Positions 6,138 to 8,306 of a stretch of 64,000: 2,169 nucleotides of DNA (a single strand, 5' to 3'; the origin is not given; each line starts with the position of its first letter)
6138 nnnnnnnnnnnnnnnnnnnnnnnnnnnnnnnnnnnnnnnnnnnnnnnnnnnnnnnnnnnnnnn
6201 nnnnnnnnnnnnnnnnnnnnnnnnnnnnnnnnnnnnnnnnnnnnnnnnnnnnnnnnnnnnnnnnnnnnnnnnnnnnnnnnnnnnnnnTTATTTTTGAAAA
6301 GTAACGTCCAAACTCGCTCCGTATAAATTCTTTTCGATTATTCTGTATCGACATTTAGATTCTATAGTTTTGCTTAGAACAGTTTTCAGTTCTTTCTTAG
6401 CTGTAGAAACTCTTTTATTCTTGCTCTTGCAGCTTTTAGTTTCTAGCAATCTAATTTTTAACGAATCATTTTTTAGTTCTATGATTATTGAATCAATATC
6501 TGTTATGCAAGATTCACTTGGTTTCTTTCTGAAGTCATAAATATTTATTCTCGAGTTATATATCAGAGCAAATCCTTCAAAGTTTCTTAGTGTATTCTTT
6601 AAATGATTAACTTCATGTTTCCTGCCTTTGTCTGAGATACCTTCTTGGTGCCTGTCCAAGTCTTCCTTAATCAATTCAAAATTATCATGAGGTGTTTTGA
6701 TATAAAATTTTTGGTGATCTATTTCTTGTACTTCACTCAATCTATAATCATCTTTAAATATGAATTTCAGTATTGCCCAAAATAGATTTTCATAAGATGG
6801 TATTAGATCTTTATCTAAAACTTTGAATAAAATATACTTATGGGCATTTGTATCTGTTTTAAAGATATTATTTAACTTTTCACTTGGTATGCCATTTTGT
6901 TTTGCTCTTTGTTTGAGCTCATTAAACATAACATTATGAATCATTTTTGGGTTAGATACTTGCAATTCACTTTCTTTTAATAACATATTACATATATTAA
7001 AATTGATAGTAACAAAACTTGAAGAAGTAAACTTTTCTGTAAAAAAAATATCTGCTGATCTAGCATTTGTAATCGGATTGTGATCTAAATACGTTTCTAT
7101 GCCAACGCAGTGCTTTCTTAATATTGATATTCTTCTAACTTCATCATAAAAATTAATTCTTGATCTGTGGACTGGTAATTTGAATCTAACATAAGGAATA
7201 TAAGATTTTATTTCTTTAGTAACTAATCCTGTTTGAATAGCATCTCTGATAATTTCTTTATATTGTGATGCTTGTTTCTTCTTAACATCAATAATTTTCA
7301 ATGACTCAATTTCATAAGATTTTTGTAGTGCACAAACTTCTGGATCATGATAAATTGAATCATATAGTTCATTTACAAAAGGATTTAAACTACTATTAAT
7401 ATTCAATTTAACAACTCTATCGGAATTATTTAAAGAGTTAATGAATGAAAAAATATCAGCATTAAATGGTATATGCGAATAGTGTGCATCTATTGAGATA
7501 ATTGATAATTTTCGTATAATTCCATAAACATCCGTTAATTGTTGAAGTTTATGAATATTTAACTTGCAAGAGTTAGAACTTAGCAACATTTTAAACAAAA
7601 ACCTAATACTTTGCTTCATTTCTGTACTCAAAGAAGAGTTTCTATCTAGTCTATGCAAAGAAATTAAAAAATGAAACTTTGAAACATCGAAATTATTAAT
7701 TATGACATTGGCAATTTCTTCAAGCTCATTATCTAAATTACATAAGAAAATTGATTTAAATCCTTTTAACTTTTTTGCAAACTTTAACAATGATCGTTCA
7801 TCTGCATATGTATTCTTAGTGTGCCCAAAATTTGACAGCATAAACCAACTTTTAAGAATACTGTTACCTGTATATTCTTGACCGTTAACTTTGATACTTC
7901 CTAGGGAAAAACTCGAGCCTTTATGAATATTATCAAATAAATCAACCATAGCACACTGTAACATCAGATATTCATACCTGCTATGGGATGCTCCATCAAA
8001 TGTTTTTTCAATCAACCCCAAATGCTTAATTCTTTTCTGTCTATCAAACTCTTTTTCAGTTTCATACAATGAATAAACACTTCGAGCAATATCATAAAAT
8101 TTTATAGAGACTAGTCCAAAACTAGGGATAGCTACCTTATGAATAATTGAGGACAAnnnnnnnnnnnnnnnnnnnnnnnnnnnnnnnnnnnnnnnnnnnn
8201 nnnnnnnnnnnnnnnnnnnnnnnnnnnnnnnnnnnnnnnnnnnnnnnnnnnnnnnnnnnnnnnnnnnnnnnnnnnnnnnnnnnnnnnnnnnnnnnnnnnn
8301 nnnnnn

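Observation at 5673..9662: Integrase-less immunity-region cassette: CI-like self-cleaving repressor and divergent Cro-like HTH with a nuclease-like passenger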

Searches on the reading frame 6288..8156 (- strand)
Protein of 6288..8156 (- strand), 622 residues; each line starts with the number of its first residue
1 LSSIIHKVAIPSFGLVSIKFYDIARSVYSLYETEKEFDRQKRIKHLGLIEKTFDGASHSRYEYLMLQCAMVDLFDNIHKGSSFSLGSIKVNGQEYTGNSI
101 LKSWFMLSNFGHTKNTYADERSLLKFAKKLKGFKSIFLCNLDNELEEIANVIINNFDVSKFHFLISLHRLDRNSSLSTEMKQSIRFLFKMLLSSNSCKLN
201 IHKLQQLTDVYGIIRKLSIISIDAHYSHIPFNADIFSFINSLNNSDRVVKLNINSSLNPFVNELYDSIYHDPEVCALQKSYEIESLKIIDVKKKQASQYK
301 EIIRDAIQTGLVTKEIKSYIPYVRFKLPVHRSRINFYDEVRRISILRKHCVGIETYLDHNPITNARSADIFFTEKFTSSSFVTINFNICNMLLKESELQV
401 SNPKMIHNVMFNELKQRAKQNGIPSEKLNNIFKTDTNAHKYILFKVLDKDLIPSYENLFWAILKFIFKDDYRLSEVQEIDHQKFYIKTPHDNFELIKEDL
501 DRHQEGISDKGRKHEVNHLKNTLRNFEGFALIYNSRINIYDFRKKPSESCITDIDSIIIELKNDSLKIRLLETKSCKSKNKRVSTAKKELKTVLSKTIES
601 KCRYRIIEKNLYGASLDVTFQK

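Call 6: search_protein_families(library=pfam, proteins=[window:6288-8156:-], max_evalue=1)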
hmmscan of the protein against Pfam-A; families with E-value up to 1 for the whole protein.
window:6288-8156:- (622 aa): 1 family
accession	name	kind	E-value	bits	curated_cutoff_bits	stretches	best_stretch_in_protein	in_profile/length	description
PF16533.10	SOAR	-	0.083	13.3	25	0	568-609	54-95/101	STIM1 Orai1-activating region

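Call 7: search_protein_families(library=padloc, proteins=[window:6288-8156:-], max_evalue=1)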
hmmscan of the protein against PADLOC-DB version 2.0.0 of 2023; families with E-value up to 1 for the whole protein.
window:6288-8156:- (622 aa): 0 families

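Call 9: find_homologous_proteins(query=window:6288-8156:-, max_evalue=0.001)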
Query window:6288-8156:- (622 aa): 29 proteins with E <= 0.001 among 6219 candidates.
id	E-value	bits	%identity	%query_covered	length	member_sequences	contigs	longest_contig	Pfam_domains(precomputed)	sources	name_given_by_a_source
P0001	0.0e+0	1370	100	100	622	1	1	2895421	-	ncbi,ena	-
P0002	3.2e-114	401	36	99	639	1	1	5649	-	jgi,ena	-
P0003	3.8e-114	401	36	99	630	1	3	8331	-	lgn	-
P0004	6.9e-114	400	36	100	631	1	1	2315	-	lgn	-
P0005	9.3e-113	396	36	100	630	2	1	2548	-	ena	-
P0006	1.3e-112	396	37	99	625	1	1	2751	-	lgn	-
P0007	1.4e-110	389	37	99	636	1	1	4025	-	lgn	-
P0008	3.1e-109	384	37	100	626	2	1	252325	-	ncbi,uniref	ncbi:hypothetical protein ACQKL5_10840 [Peribacillus sp. NPDC097675]|uniref:hypothetical protein n=1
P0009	3.5e-109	384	35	98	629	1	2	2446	-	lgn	-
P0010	8.2e-108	380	36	98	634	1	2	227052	-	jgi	jgi:hypothetical protein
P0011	1.8e-107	379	36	99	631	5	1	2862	-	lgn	-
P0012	8.3e-107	376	36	98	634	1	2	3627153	-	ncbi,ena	-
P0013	2.1e-105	372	35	99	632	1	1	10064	-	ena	-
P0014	4.0e-105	371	35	99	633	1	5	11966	-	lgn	-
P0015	2.6e-104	368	36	99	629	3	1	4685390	-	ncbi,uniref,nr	ncbi:hypothetical protein [Lysinibacillus sp. G01H]|uniref:hypothetical protein n=1 Tax=Lysinibacill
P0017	1.4e-103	366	35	100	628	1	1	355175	-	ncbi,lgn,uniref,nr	ncbi:hypothetical protein [Priestia koreensis]|uniref:hypothetical protein n=1 Tax=Priestia koreensi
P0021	5.9e-97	344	36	98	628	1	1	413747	-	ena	-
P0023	6.3e-97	344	34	99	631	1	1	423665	-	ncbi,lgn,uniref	ncbi:hypothetical protein Q0N12_17070 [Rossellomorea marisflavi]|uniref:hypothetical protein n=1 Tax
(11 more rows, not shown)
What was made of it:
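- The contig is a 2.9-Mb assembly (call 9).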

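Call 10: search_protein_families(library=ncbifam, proteins=[window:6288-8156:-], max_evalue=1)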
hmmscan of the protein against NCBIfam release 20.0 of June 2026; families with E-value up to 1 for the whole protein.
window:6288-8156:- (622 aa): 1 family
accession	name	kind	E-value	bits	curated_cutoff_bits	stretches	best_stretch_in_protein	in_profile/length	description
TIGR00269.1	TIGR00269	hypoth_equivalog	0.015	15.6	62.75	1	209-263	16-73/104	TIGR00269 family protein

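Call 11: search_protein_families(library=phrogs, proteins=[window:6288-8156:-], max_evalue=1)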
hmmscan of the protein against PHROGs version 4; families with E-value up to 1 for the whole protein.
window:6288-8156:- (622 aa): 0 families

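Call 12: find_encoding_contigs(protein=P0001, flank=10000, max_places=3)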
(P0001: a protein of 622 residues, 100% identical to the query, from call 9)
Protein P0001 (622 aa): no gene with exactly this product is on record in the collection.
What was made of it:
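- Tried and rejected: A look-up of the window's own protein in the assembly index found it not on record (call 12).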

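Call 13: find_encoding_contigs(protein=P0012, flank=8000, max_places=3)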
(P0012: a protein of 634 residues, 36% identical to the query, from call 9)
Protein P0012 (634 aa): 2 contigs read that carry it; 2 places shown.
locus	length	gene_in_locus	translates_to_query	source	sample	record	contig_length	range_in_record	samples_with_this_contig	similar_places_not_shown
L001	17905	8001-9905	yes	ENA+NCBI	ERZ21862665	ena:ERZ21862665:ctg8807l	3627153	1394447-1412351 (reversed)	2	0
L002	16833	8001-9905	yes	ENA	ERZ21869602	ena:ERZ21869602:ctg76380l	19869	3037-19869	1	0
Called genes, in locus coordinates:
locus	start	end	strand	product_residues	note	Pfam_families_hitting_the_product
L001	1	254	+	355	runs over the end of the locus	PF03462:PCRF, PF00472:RF-1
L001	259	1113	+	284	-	PF17827:PrmC_N, PF13489:Methyltransf_23, PF05175:MTS, PF06325:PrmA, PF13847:Methyltransf_31, PF08241:Methyltransf_11, PF08242:Methyltransf_12, PF13649:Methyltransf_25, +2 more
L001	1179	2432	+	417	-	PF00275:EPSP_synthase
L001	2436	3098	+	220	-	PF01634:HisG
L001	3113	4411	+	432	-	PF00815:Histidinol_dh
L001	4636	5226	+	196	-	PF00475:IGPD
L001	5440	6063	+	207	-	PF00117:GATase, PF07685:GATase_3, PF01174:SNO (faint)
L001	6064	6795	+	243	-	PF00977:His_biosynth, PF01207:Dus (faint)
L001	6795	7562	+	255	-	PF00977:His_biosynth, PF01207:Dus (faint), PF05690:ThiG (faint), PF04309:G3P_antiterm (faint), PF03060:NMO (weak)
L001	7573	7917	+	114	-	PF01503:PRA-PH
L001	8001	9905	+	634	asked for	-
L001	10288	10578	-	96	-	PF05016:ParE_toxin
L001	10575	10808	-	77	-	PF03693:ParD_antitoxin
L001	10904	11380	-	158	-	-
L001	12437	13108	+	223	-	PF01553:Acyltransferase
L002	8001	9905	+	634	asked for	-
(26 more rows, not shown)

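Call 14: find_encoding_contigs(protein=P0015, flank=8000, max_places=3)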
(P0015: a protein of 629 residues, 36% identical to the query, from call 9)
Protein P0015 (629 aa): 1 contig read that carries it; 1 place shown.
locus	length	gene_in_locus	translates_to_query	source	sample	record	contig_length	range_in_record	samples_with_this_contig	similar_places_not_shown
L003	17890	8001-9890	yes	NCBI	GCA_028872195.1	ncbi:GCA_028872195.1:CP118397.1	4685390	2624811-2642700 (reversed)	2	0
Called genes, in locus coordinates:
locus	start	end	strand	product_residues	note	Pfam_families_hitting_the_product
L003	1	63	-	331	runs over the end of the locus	PF14072:DndB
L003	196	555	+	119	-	PF13560:HTH_31 (weak), PF01381:HTH_3, PF12844:HTH_19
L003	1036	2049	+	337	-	-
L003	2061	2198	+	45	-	-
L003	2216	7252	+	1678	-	PF01637:ATPase_2 (weak), PF20703:nSTAND1 (faint), PF20720:nSTAND3 (faint)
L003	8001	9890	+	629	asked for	-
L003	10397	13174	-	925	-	PF02463:SMC_N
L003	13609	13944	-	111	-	PF08863:YolD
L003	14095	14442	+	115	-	PF08863:YolD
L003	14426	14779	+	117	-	PF26325:YhjD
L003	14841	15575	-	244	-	-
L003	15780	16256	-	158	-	PF13302:Acetyltransf_3 (weak), PF00583:Acetyltransf_1, PF13673:Acetyltransf_10 (weak)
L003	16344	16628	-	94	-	-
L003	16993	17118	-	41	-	-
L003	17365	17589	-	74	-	-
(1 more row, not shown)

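Call 19: find_encoding_contigs(protein=P0008, flank=6000, max_places=2)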
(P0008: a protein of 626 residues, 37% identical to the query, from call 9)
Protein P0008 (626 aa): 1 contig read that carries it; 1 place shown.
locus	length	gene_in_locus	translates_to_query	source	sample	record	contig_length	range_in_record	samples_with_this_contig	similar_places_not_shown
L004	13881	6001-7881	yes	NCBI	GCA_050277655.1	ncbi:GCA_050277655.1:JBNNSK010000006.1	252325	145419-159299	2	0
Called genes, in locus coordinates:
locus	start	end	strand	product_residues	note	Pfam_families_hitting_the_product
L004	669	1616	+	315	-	-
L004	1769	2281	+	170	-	-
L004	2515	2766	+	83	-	PF12728:HTH_17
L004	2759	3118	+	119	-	-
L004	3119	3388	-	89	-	PF12728:HTH_17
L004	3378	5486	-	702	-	-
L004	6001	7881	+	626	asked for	-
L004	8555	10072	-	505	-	-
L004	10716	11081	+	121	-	PF20274:cREC_REC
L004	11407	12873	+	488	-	PF00589:Phage_integrase (faint)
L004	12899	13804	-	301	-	PF02899:Phage_int_SAM_1, PF13495:Phage_int_SAM_4 (weak), PF00589:Phage_integrase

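Call 20: find_encoding_contigs(protein=P0010, flank=6000, max_places=2)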
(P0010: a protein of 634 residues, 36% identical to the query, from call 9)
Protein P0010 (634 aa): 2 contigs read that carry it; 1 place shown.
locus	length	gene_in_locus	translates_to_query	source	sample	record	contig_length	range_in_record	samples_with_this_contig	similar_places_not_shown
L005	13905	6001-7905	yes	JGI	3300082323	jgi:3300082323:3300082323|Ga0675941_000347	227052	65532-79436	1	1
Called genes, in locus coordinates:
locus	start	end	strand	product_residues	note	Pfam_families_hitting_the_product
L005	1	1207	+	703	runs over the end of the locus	PF12161:HsdM_N, PF02384:N6_Mtase, PF05175:MTS (faint)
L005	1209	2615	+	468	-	PF01420:Methylase_S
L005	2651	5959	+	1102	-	PF04313:HSDR_N, PF04851:ResIII, PF18766:SWI2_SNF2, PF22679:T1R_D3-like, PF11867:T1RH-like_C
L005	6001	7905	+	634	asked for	-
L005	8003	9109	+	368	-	-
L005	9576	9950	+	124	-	-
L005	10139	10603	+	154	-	-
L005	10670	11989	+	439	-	-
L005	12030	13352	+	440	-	PF25917:BSH_RND (weak), PF25973:BSH_CzcB (weak), PF25954:Beta-barrel_RND_2 (weak)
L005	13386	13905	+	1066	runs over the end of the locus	PF00873:ACR_tran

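Call 21: find_encoding_contigs(protein=P0021, flank=6000, max_places=2)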
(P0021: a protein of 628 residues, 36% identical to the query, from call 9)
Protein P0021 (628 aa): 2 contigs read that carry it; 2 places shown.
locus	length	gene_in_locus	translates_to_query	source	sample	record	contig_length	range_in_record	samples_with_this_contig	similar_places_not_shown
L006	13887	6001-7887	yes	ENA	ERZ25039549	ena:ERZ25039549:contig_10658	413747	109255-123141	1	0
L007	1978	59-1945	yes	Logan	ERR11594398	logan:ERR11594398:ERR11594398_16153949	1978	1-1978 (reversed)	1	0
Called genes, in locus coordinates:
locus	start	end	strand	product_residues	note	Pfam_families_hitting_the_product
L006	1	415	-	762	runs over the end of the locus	PF14072:DndB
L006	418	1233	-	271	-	PF02086:MethyltransfD12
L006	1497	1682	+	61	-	-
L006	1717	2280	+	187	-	-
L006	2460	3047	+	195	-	PF06271:RDD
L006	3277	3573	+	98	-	PF09907:HigB_toxin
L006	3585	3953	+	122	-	-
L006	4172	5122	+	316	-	PF02661:Fic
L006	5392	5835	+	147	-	-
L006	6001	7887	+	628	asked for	-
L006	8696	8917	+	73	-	-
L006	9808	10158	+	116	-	-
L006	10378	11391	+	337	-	PF13936:HTH_38, PF00665:rve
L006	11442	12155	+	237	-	-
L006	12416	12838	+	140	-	-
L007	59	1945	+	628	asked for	-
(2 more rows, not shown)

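Call 22: predict_structure(alignment_id=A1)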
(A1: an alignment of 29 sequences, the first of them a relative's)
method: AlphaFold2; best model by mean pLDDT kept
length: 622 residues; sequences in the alignment: 29
mean_pLDDT: 86.4   pTM: 0.83
mean pLDDT of the five models: 86.4, 86.3, 84.3, 84.3, 84.2
residues with pLDDT >= 90: 339; 70-90: 213; 50-70: 63; < 50: 7
segments of 3 or more residues with pLDDT < 50: 245-251
pLDDT, mean of each block of 10 residues (from residue 1): 87 88 94 95 89 80 95 88 83 89 96 93 94 93 92 92 95 88 91 72 89 90 70 72 52 74 88 93 94 92 95 88 81 74 90 92 88 93 95 80 58 77 79 61 66 91 93 77 86 85 87 92 92 94 90 95 96 86 92 91 91 94 89
secondary structure, 60 per line:
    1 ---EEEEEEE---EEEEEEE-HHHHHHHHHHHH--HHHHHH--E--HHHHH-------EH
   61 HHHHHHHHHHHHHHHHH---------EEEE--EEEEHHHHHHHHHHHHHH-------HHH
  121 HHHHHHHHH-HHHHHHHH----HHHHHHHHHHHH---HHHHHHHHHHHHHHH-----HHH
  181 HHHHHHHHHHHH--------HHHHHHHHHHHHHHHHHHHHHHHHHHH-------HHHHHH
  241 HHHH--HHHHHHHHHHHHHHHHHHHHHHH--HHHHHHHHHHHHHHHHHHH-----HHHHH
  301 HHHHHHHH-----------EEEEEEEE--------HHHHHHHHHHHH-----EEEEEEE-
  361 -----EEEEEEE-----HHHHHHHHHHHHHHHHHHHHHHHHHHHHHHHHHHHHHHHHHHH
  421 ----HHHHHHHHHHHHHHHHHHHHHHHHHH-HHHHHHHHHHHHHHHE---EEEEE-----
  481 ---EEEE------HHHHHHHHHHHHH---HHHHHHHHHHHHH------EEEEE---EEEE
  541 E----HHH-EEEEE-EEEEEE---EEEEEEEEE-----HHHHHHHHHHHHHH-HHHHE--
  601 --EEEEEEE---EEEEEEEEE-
elements in order: E4-10 E14-20 H22-33 H36-41 H47-51 H60-77 E87-90 E93-96 H97-110 H118-129 H131-138 H143-154 H158-172 H178-192 H201-227 H235-244 H247-269 H272-290 H296-308 E320-327 H336-347 E353-359 E366-372 H378-420 H425-450 H452-466 E471-475 E484-487 H494-506 H510-522 E529-533 E537-541 E550-554 E556-561 E565-573 H579-592 H594-597 E603-609 E613-621
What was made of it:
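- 6288..8156 (-): Cargo gene of 622 aa with a TTG start and an AAGGAG Shine-Dalgarno site 6 nt upstream. The N-terminal ~470 aa have a SAMHD1/HD-dNTPase-like fold with degenerate metal ligands (Y63, S108, N109). The C-terminal ~145 aa form an α/β domain with invariant E515, D555, E572 and K574. It is a candidate anti-phage defence protein. AlphaFold2 pLDDT 86 (call 22).
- On HD-domain dNTP triphosphohydrolase (SAMHD1/dGTPase): The model has pLDDT 86 (call 22).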

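Call 24: search_protein_representatives(alignment_id=A1)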
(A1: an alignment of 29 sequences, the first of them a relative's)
Query: 29 sequences, 633 profile positions. Proteins with E-value up to 0.001 (for the whole library): 636; up to 1e-10: 456; up to 1e-30: 162. The best 150 are listed.
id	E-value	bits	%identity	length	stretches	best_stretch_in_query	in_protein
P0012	2.7e-272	921.2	-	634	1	2-632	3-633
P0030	3.4e-259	877.9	-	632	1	1-632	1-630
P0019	2.4e-256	868.5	-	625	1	1-629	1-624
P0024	3.3e-253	858.1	-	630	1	1-632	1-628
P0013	1.3e-252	856.2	-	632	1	3-630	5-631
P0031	2.8e-251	851.7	-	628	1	2-631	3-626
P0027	1.3e-234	796.7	-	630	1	3-632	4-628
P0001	1.8e-216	736.8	-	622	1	1-632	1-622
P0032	1.6e-201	687.4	-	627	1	6-630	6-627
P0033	2.4e-201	686.8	-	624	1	9-630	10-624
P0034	5.7e-200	682.3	-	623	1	5-632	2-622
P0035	4.4e-189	646.3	-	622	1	1-630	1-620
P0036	2.6e-178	610.7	-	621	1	5-630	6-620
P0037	2.5e-174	597.5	-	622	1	1-630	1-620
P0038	2.8e-174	597.4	-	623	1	5-630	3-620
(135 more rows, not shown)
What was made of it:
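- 6288..8156 (-): 29 close homologues and 636 clusters in the superfamily (calls 9, 24).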
